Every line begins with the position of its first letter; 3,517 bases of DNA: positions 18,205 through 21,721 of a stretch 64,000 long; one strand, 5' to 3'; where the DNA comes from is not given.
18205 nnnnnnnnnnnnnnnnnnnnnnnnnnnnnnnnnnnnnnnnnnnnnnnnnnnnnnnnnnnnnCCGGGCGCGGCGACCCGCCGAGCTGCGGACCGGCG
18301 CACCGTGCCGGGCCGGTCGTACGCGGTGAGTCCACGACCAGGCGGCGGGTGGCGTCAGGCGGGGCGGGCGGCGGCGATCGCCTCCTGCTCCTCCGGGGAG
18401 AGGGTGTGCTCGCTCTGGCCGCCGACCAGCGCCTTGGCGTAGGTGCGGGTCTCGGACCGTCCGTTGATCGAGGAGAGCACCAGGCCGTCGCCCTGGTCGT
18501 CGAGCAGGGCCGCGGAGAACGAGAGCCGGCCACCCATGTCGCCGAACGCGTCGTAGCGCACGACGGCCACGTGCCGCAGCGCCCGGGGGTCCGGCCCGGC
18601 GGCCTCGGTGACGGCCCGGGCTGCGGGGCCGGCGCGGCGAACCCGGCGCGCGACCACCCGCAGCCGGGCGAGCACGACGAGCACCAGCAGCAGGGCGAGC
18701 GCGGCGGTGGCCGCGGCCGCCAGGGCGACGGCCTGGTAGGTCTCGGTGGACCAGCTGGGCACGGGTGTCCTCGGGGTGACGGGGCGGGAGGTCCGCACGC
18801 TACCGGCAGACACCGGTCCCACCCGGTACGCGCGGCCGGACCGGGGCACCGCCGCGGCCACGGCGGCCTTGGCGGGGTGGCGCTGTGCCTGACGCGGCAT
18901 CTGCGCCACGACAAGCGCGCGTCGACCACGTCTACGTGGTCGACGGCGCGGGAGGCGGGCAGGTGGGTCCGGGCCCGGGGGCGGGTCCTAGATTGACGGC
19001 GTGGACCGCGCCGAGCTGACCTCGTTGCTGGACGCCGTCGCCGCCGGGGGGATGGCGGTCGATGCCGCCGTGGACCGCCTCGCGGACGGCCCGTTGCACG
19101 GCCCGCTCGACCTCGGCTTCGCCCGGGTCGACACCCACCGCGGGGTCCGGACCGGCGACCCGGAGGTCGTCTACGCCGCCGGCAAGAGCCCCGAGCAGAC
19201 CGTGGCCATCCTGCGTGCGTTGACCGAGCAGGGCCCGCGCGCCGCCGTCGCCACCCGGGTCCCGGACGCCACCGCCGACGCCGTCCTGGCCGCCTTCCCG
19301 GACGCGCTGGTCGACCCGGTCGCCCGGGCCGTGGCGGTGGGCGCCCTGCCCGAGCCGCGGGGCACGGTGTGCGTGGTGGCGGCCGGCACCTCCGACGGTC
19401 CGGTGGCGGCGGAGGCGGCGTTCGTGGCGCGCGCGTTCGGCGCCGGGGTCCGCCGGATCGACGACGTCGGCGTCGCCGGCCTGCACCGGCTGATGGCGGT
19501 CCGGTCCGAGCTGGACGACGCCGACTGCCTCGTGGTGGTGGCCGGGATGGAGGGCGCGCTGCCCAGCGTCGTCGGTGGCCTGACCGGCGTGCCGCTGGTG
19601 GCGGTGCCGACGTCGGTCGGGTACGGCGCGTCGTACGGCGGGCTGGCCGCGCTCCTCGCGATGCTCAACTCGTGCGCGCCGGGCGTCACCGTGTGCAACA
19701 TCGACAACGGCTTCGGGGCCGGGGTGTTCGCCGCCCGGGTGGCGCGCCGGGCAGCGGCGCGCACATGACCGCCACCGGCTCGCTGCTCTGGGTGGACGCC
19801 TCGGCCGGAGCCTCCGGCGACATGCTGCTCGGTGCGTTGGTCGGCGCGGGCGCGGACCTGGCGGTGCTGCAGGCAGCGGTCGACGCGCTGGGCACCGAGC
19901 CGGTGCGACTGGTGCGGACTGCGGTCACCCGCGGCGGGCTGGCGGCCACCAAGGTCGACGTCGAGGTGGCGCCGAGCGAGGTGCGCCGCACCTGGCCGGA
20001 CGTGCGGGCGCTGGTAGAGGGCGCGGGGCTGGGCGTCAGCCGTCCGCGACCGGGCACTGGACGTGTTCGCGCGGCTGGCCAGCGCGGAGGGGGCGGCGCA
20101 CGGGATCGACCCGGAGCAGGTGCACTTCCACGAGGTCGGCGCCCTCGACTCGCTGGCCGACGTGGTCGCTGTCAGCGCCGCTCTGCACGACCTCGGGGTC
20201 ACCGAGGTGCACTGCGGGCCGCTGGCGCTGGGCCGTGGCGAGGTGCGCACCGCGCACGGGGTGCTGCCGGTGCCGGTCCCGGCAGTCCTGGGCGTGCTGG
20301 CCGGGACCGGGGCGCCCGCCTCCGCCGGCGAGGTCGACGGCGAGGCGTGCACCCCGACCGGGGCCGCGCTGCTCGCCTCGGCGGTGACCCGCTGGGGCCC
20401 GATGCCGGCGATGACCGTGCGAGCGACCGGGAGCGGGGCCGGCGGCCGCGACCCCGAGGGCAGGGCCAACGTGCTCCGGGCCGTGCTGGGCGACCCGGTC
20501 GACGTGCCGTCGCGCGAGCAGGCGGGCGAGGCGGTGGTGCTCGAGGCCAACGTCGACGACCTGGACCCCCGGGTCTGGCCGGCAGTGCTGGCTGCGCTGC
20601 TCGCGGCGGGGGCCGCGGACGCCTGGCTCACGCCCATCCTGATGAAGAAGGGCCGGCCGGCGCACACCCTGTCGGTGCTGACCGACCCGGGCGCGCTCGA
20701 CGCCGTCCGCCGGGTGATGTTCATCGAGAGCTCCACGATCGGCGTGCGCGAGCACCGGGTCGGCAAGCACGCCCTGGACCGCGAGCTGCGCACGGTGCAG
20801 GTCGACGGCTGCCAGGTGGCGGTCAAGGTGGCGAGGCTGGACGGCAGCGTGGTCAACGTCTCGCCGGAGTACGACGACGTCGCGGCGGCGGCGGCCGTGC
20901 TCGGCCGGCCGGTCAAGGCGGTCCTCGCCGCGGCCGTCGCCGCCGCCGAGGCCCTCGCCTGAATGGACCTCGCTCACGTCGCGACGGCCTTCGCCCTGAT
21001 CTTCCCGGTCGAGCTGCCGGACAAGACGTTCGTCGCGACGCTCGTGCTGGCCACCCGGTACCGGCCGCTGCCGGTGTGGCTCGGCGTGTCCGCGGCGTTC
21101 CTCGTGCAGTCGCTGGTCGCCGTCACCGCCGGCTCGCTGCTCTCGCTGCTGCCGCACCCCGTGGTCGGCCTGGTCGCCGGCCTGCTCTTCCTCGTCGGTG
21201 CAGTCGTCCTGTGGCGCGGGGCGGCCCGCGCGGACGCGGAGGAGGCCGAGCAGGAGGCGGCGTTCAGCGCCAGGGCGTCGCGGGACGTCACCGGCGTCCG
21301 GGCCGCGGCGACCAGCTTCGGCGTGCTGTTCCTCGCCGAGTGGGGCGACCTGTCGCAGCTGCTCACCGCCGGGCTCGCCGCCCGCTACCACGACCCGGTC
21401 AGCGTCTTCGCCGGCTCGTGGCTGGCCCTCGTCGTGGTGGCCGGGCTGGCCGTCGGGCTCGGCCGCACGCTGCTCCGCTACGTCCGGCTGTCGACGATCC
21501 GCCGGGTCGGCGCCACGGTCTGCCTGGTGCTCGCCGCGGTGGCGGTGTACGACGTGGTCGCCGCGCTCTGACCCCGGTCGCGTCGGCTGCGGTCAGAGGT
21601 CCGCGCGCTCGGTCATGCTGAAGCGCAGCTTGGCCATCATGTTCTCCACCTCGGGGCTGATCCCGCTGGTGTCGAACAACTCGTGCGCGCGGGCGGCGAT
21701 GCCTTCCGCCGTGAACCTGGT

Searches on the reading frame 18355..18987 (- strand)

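Call 14: search_protein_families(library=pfam, proteins=[window:18355-18987:-], max_evalue=0.001)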
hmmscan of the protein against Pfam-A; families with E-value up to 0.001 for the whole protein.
window:18355-18987:- (210 aa): 1 family
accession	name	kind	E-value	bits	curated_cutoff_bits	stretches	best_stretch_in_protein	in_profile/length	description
PF14584.11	DUF4446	-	5.6e-30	104.8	27.4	1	135-207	77-149/150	Protein of unknown function (DUF4446)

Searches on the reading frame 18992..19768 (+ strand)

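Call 14: search_protein_families(library=pfam, proteins=[window:18992-19768:+], max_evalue=0.001)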
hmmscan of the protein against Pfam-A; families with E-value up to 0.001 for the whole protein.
window:18992-19768:+ (258 aa): 1 family
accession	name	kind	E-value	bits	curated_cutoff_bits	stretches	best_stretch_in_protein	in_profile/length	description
PF00731.26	AIRC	-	4.1e-11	43.1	30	1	126-251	2-127/148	AIR carboxylase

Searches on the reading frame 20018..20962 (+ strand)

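Call 14: search_protein_families(library=pfam, proteins=[window:20018-20962:+], max_evalue=0.001)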
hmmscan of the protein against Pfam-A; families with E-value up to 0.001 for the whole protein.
window:20018-20962:+ (314 aa): 1 family
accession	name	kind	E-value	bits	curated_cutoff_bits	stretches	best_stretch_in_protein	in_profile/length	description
PF01969.22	Ni_insertion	-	3.3e-105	352.7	22.1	1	6-302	85-374/375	Nickel insertion protein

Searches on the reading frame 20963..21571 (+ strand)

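Call 14: search_protein_families(library=pfam, proteins=[window:20963-21571:+], max_evalue=0.001)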
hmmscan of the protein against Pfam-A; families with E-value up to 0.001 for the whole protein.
window:20963-21571:+ (202 aa): 1 family
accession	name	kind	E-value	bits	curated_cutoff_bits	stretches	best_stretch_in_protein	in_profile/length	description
PF01169.24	GDT1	-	6e-41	139.1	27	2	117-191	2-75/75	Divalent cation/proton antiporter GDT1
